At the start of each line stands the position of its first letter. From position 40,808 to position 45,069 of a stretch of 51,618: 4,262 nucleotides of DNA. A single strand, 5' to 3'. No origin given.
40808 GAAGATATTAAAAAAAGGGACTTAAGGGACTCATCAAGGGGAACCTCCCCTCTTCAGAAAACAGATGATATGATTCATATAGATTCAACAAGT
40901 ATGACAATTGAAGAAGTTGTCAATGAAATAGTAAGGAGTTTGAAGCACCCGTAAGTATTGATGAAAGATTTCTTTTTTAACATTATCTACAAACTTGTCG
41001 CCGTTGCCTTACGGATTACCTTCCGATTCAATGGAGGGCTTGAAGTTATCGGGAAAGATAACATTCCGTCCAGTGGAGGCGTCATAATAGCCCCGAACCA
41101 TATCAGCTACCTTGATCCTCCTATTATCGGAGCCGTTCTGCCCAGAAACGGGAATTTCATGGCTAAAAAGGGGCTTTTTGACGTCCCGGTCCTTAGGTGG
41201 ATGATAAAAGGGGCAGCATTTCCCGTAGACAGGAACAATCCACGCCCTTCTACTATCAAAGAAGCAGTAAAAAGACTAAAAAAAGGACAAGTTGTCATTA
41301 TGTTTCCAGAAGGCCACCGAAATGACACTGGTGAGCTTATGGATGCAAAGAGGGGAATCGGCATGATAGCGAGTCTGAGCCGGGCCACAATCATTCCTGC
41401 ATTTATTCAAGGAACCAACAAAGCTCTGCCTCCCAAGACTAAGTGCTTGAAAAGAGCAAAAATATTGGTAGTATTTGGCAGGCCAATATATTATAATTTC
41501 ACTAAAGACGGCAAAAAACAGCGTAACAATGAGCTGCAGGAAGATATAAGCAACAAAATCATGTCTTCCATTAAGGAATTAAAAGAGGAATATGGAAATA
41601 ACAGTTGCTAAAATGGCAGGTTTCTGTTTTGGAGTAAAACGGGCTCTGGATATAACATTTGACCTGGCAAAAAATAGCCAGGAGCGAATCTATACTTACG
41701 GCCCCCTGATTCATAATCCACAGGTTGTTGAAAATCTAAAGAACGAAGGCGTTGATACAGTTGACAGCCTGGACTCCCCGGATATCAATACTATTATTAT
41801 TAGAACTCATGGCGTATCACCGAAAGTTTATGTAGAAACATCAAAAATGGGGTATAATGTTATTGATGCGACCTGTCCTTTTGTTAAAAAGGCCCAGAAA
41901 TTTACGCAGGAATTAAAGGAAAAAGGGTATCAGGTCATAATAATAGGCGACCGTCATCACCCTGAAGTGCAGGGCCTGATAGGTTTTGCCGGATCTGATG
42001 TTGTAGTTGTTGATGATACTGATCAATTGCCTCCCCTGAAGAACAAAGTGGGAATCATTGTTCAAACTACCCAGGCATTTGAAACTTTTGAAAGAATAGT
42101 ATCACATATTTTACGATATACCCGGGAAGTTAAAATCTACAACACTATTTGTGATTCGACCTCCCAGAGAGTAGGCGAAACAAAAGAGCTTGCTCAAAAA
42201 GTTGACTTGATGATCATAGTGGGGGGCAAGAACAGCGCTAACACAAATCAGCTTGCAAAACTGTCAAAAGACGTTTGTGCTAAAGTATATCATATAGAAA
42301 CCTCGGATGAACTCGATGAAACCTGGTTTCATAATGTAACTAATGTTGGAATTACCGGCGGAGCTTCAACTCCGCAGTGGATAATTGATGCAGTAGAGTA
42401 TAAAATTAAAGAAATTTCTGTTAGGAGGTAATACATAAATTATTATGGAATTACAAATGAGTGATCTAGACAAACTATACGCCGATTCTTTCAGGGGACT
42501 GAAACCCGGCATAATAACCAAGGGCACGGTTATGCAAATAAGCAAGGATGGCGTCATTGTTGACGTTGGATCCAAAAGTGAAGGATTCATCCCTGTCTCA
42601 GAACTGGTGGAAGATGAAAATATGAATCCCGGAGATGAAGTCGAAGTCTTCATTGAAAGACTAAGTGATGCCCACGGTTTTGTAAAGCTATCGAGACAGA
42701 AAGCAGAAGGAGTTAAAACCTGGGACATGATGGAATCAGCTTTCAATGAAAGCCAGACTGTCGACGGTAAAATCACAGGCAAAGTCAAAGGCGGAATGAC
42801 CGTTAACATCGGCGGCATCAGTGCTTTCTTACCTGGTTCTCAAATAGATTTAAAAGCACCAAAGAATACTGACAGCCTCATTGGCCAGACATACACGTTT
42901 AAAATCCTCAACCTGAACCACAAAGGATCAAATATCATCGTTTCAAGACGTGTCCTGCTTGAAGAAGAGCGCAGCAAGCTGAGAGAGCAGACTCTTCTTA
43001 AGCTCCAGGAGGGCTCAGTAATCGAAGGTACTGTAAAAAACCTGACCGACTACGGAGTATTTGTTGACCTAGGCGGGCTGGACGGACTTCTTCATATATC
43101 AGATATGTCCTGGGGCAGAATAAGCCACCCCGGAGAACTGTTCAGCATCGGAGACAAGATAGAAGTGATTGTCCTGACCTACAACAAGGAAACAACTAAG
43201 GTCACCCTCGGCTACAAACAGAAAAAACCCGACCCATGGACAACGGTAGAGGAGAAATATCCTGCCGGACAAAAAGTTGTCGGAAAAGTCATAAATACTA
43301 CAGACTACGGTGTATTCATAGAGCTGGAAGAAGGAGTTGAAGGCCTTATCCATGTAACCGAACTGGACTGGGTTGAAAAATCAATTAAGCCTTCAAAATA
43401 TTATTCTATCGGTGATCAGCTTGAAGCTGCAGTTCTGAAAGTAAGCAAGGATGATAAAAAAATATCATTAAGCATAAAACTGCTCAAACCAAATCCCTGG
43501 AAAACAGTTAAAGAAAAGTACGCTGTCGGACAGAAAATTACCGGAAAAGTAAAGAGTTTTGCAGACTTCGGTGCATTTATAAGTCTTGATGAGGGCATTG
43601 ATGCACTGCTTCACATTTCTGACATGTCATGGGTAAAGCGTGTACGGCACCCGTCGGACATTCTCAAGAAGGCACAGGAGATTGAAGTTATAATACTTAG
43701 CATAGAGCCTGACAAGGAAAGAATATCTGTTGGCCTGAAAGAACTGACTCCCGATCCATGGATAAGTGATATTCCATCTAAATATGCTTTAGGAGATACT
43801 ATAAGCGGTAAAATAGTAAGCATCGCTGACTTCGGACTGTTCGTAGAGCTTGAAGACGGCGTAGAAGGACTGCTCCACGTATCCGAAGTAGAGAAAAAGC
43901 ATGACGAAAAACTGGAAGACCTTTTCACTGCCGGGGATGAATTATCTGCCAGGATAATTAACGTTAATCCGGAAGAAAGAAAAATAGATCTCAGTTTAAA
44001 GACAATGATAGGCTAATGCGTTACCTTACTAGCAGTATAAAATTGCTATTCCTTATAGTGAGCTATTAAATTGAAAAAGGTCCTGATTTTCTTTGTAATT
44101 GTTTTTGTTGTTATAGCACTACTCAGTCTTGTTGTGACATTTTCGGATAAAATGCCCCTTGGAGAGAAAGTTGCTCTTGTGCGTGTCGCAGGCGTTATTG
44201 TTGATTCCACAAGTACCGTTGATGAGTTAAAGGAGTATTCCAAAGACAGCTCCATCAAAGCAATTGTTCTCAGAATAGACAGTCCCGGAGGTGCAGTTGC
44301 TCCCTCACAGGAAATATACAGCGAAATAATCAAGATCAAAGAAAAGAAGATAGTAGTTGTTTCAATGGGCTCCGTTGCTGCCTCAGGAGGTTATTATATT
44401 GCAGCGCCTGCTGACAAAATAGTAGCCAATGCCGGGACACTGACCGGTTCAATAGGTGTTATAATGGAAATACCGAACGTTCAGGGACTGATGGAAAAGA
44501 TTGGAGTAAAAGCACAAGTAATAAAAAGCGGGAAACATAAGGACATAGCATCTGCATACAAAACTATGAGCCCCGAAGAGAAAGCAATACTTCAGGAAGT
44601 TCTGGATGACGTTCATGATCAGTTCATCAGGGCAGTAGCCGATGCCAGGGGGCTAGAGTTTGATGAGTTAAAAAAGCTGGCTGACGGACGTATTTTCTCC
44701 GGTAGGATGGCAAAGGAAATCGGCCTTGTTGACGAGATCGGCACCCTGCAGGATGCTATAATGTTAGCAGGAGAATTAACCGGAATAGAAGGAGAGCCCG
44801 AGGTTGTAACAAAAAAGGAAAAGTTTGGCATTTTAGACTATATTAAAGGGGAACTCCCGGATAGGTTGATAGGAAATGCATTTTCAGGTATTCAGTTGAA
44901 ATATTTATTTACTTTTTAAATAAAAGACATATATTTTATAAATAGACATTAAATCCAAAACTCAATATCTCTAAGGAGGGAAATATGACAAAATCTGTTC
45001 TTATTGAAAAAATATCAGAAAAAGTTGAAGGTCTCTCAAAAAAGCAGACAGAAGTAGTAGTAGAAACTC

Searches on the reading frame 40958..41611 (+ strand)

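Call 39: search_protein_families(library=pfam, proteins=[window:40958-41611:+], max_evalue=0.0001)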
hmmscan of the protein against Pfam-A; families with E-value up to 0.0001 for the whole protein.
window:40958-41611:+ (217 aa): 1 family
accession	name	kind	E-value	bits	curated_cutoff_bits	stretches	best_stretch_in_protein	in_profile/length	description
PF01553.26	Acyltransferase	-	2.4e-30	105.5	23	1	28-150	2-131/132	Acyltransferase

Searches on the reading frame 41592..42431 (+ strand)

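Call 39: search_protein_families(library=pfam, proteins=[window:41592-42431:+], max_evalue=0.0001)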
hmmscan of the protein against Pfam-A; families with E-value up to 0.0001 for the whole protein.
window:41592-42431:+ (279 aa): 1 family
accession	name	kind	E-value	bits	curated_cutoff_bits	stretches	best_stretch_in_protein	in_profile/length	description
PF02401.23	LYTB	-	1.8e-95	319.7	24.5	1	3-272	1-266/267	LytB protein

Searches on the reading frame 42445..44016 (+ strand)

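Call 39: search_protein_families(library=pfam, proteins=[window:42445-44016:+], max_evalue=0.0001)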
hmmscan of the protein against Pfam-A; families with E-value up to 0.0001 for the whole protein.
window:42445-44016:+ (523 aa): 5 families
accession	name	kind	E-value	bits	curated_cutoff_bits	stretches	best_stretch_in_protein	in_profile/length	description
PF00575.29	S1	-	8.7e-95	311.6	22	6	272-345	2-74/74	S1 RNA binding domain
PF23459.1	S1_RRP5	-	9.7e-28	97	27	1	187-255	1-70/72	RRP5 S1 domain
PF13509.12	S1_2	-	2.5e-19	69.6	21.8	0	22-70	2-48/61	S1 domain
PF21710.3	Spt6_S1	-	6.9e-15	55.6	27.5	0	452-519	19-87/91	Spt6, S1/OB domain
PF17092.11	PCB_OB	-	1.5e-05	26.1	27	0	275-319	32-76/111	Penicillin-binding protein OB-like domain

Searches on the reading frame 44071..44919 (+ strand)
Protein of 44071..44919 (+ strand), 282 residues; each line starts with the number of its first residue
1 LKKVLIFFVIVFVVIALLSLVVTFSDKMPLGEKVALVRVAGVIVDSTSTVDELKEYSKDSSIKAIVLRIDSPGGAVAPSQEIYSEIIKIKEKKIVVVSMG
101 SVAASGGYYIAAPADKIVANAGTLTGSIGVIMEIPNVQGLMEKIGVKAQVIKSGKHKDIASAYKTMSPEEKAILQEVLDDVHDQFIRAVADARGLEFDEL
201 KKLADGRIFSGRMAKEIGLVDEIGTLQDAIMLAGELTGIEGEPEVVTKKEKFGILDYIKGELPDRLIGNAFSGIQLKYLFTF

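Call 39: search_protein_families(library=pfam, proteins=[window:44071-44919:+], max_evalue=0.0001)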
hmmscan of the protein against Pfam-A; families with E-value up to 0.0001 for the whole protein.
window:44071-44919:+ (282 aa): 3 families
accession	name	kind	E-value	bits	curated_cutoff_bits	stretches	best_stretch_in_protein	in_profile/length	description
PF01343.23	Peptidase_S49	-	3.8e-53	180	24.9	1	90-238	4-152/154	Peptidase family S49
PF00574.28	CLP_protease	-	1.2e-08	35.5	20.2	1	52-116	36-98/182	Clp protease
PF25145.1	NfeD1b_N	-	2.4e-07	31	40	1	57-133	26-100/189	NfeD1b, N-terminal domain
